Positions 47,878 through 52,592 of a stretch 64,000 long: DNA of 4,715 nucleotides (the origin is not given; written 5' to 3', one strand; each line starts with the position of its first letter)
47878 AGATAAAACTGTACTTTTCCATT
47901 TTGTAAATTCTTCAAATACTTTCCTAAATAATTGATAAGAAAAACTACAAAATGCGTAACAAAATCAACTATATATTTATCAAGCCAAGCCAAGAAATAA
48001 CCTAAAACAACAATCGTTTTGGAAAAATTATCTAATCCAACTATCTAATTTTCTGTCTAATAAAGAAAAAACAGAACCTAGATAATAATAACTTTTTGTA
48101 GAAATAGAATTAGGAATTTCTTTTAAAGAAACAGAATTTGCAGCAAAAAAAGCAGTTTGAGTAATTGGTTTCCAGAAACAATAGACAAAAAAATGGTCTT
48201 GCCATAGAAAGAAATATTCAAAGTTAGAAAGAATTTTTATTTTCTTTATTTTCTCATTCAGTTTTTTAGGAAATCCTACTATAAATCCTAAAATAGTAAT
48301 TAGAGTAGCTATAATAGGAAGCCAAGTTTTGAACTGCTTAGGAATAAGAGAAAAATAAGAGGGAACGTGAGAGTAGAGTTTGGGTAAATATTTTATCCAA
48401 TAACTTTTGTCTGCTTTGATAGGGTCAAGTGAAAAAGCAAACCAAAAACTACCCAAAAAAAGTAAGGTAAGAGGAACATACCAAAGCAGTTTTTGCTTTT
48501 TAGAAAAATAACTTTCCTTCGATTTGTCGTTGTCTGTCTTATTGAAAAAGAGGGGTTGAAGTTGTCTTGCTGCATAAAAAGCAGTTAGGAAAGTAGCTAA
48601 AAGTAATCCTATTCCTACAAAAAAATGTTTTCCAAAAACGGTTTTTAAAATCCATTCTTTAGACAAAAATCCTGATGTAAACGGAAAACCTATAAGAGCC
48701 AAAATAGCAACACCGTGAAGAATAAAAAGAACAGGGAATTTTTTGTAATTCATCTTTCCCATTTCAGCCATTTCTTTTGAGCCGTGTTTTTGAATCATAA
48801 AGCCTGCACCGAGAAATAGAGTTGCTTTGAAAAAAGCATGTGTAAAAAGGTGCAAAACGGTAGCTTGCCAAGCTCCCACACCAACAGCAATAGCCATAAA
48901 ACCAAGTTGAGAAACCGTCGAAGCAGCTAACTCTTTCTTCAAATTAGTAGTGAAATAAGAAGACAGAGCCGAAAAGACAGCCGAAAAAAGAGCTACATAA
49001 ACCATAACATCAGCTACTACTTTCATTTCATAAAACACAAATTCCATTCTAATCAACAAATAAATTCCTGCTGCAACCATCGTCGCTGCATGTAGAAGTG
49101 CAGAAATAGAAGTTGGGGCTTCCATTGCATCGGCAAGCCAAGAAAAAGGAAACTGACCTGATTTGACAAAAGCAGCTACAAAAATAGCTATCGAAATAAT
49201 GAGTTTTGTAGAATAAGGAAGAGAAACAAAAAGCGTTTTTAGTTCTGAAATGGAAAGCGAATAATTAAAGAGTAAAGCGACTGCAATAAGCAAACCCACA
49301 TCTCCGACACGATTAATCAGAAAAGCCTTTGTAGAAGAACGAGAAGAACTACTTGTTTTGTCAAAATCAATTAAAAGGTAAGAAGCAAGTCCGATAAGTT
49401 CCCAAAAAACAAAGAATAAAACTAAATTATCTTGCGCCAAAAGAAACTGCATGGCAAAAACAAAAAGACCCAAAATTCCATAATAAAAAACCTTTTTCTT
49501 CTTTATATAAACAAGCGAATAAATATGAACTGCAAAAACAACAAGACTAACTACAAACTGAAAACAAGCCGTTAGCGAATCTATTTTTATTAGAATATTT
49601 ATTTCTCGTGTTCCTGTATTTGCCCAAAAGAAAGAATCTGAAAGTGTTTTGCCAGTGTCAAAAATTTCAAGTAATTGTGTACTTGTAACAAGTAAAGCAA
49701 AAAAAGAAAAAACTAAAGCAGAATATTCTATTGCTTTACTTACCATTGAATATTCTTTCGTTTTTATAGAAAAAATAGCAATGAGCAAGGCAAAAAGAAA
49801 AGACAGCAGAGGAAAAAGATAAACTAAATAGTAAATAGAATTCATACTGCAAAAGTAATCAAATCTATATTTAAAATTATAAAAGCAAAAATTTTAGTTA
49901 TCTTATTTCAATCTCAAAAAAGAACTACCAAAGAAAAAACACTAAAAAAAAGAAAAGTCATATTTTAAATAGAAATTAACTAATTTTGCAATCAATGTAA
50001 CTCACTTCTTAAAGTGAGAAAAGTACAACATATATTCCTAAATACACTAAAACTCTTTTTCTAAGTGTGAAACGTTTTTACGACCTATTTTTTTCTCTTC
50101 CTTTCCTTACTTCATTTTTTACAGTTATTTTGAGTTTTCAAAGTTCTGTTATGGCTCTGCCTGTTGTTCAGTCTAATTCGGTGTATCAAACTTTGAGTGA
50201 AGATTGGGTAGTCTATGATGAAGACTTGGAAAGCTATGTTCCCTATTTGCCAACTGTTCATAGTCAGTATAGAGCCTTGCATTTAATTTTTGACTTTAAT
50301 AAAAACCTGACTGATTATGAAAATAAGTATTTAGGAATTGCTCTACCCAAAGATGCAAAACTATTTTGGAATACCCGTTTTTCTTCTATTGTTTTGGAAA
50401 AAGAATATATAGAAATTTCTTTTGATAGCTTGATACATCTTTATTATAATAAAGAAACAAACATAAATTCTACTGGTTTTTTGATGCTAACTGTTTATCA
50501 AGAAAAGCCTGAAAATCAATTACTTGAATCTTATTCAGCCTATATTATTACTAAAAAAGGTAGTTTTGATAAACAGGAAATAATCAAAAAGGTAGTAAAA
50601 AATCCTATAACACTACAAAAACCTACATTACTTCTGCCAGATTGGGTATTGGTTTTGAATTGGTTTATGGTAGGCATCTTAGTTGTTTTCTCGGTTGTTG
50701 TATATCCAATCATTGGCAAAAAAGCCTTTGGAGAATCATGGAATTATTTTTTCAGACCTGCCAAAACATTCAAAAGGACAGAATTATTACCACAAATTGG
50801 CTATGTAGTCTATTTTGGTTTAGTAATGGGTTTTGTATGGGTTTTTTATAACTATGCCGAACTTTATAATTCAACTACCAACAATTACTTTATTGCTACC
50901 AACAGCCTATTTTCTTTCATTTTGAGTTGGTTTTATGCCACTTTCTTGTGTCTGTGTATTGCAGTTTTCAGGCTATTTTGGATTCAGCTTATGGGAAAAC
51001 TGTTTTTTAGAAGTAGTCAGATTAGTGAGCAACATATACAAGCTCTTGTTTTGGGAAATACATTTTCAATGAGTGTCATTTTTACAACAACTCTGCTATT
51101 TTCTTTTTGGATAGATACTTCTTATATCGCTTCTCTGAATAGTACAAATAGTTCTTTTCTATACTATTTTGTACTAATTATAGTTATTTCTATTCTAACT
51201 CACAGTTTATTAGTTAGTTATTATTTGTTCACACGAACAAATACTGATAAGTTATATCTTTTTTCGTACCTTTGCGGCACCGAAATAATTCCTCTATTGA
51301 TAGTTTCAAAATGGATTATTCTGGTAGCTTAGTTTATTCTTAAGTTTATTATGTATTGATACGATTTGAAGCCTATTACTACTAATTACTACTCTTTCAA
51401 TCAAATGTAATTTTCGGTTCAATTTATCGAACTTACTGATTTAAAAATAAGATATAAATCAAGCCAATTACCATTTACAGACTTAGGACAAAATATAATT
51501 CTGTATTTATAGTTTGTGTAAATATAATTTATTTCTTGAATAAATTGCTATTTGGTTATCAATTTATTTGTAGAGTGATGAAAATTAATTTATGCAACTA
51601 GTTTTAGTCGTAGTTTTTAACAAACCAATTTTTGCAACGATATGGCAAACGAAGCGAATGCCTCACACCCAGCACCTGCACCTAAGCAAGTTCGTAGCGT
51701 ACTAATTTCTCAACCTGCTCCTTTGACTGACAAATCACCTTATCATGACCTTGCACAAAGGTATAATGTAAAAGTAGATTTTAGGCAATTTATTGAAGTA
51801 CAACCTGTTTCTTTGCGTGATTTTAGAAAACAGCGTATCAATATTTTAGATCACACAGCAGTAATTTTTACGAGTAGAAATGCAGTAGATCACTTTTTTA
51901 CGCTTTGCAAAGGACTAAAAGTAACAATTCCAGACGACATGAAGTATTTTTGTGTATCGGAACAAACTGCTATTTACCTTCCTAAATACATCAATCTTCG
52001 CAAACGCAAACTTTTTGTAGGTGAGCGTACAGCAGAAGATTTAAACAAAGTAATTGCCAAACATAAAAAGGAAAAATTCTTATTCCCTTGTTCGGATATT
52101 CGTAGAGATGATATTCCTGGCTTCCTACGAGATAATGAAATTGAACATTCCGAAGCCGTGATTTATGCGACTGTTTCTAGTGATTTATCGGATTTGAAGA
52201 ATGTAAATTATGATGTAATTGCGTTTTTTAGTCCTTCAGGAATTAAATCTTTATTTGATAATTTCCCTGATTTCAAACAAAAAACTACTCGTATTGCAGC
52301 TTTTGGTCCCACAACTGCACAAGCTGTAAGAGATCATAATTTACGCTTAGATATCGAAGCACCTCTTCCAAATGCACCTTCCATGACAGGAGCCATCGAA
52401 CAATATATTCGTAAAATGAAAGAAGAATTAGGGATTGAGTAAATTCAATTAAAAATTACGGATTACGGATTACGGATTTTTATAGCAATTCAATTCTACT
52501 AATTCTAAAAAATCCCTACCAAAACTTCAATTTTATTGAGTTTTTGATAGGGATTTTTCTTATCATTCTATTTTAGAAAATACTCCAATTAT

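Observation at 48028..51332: Stand-alone NuoL/MrpA-like proton-transporter subunit, without a complex I, Mrp or DabA context, divergent from an unknown 421-aa membrane protein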

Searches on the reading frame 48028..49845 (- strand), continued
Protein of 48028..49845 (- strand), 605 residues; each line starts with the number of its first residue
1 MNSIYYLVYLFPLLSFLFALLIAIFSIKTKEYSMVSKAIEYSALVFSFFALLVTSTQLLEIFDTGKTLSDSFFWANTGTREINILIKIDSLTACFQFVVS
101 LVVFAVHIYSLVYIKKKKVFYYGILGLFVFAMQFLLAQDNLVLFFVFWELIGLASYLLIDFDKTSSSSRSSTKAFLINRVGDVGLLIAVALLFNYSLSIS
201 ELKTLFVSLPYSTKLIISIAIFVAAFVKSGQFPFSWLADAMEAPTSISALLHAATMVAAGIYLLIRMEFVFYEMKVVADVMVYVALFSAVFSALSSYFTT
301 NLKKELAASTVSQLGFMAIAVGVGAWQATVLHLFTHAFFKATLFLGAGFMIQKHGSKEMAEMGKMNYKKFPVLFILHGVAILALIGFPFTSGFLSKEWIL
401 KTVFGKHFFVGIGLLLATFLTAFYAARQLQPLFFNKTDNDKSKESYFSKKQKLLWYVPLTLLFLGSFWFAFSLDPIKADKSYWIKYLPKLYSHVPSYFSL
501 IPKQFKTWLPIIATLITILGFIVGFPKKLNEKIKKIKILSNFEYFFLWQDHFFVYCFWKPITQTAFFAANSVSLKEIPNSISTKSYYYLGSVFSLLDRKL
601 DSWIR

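Call 60: find_encoding_contigs(protein=window:48028-49845:-, flank=10000, max_places=3)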
Protein window:48028-49845:- (605 aa): no gene with exactly this product is on record in the collection.

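Call 61: list_cluster_members(proteins=[P0001, P0002, P0003, P0024, P0007, P0004])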
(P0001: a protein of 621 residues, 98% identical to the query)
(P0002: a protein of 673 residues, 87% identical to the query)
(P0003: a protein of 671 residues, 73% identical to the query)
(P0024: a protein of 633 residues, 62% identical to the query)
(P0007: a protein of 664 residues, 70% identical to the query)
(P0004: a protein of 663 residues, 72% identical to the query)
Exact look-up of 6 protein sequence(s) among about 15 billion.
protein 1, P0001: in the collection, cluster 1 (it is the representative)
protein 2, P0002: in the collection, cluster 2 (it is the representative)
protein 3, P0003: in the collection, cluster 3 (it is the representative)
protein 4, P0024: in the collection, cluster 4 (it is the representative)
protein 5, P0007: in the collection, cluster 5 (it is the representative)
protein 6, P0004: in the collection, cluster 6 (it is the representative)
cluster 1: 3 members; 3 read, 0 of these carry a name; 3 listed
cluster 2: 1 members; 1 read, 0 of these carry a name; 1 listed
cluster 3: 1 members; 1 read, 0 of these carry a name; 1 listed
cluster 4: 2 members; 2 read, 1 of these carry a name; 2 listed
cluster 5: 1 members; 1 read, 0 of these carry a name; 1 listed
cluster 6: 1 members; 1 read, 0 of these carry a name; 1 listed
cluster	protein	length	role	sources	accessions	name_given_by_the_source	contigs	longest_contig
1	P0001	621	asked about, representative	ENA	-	-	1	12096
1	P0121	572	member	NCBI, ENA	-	-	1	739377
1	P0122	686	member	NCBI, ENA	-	-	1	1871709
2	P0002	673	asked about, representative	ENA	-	-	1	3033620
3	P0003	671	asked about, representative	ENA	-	-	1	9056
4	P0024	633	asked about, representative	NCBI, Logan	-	-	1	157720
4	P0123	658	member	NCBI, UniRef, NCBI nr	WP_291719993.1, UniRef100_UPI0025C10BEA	NADH-quinone oxidoreductase subunit L [Bernardetia sp.] | NADH-quinone oxidoreductase subunit 5 family protein n=1 Tax=Bernardetia sp. ... | proton-conducting transporter membrane subunit [Bernardetia sp.]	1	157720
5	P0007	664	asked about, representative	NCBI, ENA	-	-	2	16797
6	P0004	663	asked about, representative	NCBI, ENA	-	-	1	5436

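Call 63: find_encoding_contigs(protein=P0121, flank=10000, max_places=2)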
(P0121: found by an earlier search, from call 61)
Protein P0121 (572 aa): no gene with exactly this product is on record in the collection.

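Call 64: find_encoding_contigs(protein=P0122, flank=10000, max_places=1)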
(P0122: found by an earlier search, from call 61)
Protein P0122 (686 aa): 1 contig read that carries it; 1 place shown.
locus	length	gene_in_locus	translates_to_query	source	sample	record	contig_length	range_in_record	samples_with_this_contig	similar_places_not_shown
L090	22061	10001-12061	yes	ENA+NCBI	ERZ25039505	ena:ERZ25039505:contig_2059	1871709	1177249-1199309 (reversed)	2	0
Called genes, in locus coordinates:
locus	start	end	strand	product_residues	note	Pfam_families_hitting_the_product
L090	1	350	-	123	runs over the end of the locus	PF01850:PIN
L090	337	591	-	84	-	-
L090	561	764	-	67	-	PF04255:DUF433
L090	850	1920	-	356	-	PF01168:Ala_racemase_N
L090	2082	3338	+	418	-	PF02417:Chromate_transp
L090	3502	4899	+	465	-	-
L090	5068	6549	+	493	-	PF01590:GAF, PF13185:GAF_2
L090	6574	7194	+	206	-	PF13426:PAS_9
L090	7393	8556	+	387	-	PF13685:Fe-ADH_2 (weak), PF01761:DHQ_synthase, PF24621:DHQS_C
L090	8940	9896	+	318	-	-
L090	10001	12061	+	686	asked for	PF00662:Proton_antipo_N, PF00361:Proton_antipo_M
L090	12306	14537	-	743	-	PF00672:HAMP (weak), PF13185:GAF_2, PF08448:PAS_4 (faint)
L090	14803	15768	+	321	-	PF00092:VWA, PF13519:VWA_2, PF13768:VWA_3 (weak)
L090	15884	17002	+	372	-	PF13173:AAA_14, PF13635:DUF4143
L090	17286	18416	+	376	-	-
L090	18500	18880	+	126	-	-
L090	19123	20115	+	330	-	PF13651:EcoRI_methylase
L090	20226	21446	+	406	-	-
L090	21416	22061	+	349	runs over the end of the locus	-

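Call 78: predict_structure(alignment_id=A2)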
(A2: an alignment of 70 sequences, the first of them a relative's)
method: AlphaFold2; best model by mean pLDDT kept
length: 673 residues; sequences in the alignment: 70
mean_pLDDT: 84.9   pTM: 0.84
mean pLDDT of the five models: 84.9, 84.3, 83.6, 82.7, 80.4
residues with pLDDT >= 90: 374; 70-90: 176; 50-70: 116; < 50: 7
segments of 3 or more residues with pLDDT < 50: 618-620
pLDDT, mean of each block of 10 residues (from residue 1): 89 94 79 85 96 97 95 83 89 96 94 79 93 95 93 86 73 80 94 94 95 97 91 70 72 85 95 96 95 91 92 95 94 95 94 91 86 97 97 96 95 98 96 81 68 93 96 92 89 58 89 97 94 86 80 77 72 63 70 69 71 56 53 67 56 54 64 63
secondary structure, 60 per line:
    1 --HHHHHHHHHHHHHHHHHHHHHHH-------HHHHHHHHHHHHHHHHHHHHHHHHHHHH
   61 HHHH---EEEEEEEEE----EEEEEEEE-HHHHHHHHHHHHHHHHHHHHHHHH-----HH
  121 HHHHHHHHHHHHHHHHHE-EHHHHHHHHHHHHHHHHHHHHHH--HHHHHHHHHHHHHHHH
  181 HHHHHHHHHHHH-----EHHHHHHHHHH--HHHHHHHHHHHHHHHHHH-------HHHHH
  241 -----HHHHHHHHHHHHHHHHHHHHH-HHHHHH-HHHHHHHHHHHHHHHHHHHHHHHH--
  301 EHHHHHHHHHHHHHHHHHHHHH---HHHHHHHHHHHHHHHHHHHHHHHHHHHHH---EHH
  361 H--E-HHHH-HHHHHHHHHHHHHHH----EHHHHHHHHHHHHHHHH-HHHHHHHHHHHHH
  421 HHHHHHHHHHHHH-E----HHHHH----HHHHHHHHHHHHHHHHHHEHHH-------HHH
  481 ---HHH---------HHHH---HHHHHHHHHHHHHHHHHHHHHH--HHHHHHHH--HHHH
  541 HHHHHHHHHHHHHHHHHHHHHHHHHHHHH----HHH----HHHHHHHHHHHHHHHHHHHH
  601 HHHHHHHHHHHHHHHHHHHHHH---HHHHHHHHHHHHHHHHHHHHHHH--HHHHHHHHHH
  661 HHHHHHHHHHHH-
elements in order: H3-25 H33-64 E68-76 E81-88 H90-113 H119-137 H141-162 H165-192 H199-208 H211-228 H236-240 H246-266 H268-273 H275-298 H302-322 H326-354 H366-369 H371-385 H391-406 H408-433 H440-444 H449-466 H496-499 H503-524 H527-534 H537-569 H581-622 H626-648 H651-672

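Call 80: fold_search(model_id=the predicted structure, library=pdb)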
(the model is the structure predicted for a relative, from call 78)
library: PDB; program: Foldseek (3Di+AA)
matches with E <= 10: 641; with E <= 0.001: 194
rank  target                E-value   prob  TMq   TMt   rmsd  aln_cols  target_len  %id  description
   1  6yj4_L                1.6e-25  1.00  0.69  0.71  15.3       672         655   27  Structure of Yarrowia lipolytica complex I at 2.7 A (released 2020-08-12)
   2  6khj_F                1.8e-24  1.00  0.72  0.76  16.5       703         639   26  Supercomplex for electron transfer (released 2020-02-12)
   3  7o6y_5                3.1e-24  1.00  0.70  0.72  14.8       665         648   27  Cryo-EM structure of respiratory complex I under turnover (released 2021-11-10)
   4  8e9g_L                8.9e-24  1.00  0.68  0.73  18.0       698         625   25  Mycobacterial respiratory complex I with both quinone positions modelled (released 2022-10-12)
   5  6rfq_5                1.1e-23  1.00  0.73  0.75  15.0       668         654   25  Cryo-EM structure of a respiratory complex I assembly intermediate with NDUFAF2 (released 2018-10-10)
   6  8e9i_L                1.8e-23  1.00  0.67  0.72  18.0       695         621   24  Mycobacterial respiratory complex I, semi-inserted quinone (released 2022-10-12)
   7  9g9y_L                2.8e-23  1.00  0.72  0.73  12.1       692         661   25  Respiratory supercomplex CI2-CIII2-CIV2 (megacomplex) from alphaproteobacterium (released 2026-02-04)
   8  6l7o_F                2.9e-23  1.00  0.72  0.75  18.0       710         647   25  cryo-EM structure of cyanobacteria Fd-NDH-1L complex (released 2020-02-19)
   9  9g83_L                3.5e-23  1.00  0.72  0.74  12.5       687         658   25  Respiratory supercomplex CI1-CIII2-CIV2-(cbb3)1 from alphaproteobacterium (released 2026-02-04)
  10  8qby_L                3.7e-23  1.00  0.71  0.73  11.7       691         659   24  Respiratory complex I from Paracoccus denitrificans in MSP2N2 nanodiscs (released 2024-09-11)
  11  7zm7_5                4.3e-23  1.00  0.74  0.74  15.1       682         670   25  CryoEM structure of mitochondrial complex I from Chaetomium thermophilum (inhibited by DDM) (released 2022-11-30)
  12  6khi_F                4.3e-23  1.00  0.70  0.74  16.6       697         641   26  Supercomplex for cylic electron transport in cyanobacteria (released 2020-02-12)
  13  8e73_5M               6.7e-23  1.00  0.74  0.75  16.2       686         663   25  Vigna radiata supercomplex I+III2 (full bridge) (released 2023-01-11)
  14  7p64_L                1.1e-22  1.00  0.70  0.77  16.8       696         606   24  Complex I from E. coli, DDM/LMNG-purified, under Turnover at pH 6, Open state (released 2022-09-21)
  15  8bpx_L                1.1e-22  1.00  0.74  0.75  17.0       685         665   24  Cryo-EM structure of the Arabidopsis thaliana I+III2 supercomplex (Complete composition) (released 2023-01-25)
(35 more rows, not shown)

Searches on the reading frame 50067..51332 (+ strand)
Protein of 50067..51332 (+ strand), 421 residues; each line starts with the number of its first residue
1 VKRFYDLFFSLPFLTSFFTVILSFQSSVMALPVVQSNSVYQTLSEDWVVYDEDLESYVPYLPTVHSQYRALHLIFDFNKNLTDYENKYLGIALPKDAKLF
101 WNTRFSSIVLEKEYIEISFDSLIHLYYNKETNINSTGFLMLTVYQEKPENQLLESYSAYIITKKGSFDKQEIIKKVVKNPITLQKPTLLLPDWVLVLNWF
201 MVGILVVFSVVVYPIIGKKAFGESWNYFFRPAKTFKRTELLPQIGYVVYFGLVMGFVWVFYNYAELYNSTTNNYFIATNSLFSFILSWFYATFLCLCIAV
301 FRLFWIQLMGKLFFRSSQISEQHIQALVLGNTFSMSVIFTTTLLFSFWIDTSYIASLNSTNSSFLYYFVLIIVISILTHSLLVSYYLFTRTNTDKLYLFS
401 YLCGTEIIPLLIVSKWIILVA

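Call 4: search_protein_families(library=pfam, proteins=[window:50067-51332:+], max_evalue=0.01)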
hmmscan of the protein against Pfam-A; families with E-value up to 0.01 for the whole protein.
window:50067-51332:+ (421 aa): 1 family
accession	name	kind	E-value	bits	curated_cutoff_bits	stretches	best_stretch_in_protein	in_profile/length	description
PF14093.11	DUF4271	-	6.3e-12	46.3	29.7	1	204-417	6-206/206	Domain of unknown function (DUF4271)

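Call 5: search_protein_families(library=ncbifam, proteins=[window:50067-51332:+], max_evalue=0.01)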
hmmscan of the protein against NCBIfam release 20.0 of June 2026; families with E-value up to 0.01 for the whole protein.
window:50067-51332:+ (421 aa): 0 families

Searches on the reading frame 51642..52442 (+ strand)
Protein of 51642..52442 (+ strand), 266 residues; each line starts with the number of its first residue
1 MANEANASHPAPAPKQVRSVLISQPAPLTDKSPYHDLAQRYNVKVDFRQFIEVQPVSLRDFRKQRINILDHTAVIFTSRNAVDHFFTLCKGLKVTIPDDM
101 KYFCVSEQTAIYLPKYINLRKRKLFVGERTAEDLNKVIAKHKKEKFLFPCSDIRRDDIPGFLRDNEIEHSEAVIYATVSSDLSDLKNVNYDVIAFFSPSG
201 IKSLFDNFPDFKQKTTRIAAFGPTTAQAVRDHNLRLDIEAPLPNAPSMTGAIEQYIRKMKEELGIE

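Call 4: search_protein_families(library=pfam, proteins=[window:51642-52442:+], max_evalue=0.01)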
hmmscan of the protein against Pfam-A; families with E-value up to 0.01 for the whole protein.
window:51642-52442:+ (266 aa): 1 family
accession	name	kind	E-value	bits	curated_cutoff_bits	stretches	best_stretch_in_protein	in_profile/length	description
PF02602.20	HEM4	-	1.5e-40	139.2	27.5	1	36-249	5-230/231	Uroporphyrinogen-III synthase HemD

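Call 5: search_protein_families(library=ncbifam, proteins=[window:51642-52442:+], max_evalue=0.01)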
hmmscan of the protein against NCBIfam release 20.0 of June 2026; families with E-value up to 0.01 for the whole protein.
window:51642-52442:+ (266 aa): 11 families
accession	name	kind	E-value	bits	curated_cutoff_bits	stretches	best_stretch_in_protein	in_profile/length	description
NF004593.0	PRK05928.4-2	equivalog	6.9e-16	58.4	275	1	69-257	51-244/247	uroporphyrinogen-III synthase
NF004583.0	PRK05928.1-5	equivalog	3e-10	40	432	1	67-227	54-221/250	uroporphyrinogen-III synthase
NF004594.0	PRK05928.4-3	equivalog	1.2e-09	37.9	365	1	71-247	47-224/237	uroporphyrinogen-III synthase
NF004592.0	PRK05928.4-1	equivalog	1.1e-08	34.9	332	1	64-252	41-229/237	uroporphyrinogen-III synthase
NF004588.0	PRK05928.2-6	equivalog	5.2e-05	22.9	321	1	38-216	12-191/223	uroporphyrinogen-III synthase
NF006621.0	PRK09189.1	equivalog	0.00013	21.6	223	0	70-117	170-218/240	uroporphyrinogen-III synthase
NF004589.0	PRK05928.3-1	equivalog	0.00027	20.8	408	1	68-235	32-202/226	uroporphyrinogen-III synthase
NF004586.0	PRK05928.2-4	equivalog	0.00037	20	401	1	44-229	27-211/240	uroporphyrinogen-III synthase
NF004587.0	PRK05928.2-5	equivalog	0.00074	19.1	246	0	190-260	49-114/245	uroporphyrinogen-III synthase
NF004591.0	PRK05928.3-6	equivalog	0.001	18.5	341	0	185-261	45-114/229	uroporphyrinogen-III synthase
NF005411.0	PRK06975.1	equivalog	0.0015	17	414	0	189-236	58-105/660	fused uroporphyrinogen-III synthase HemD/membrane protein HemX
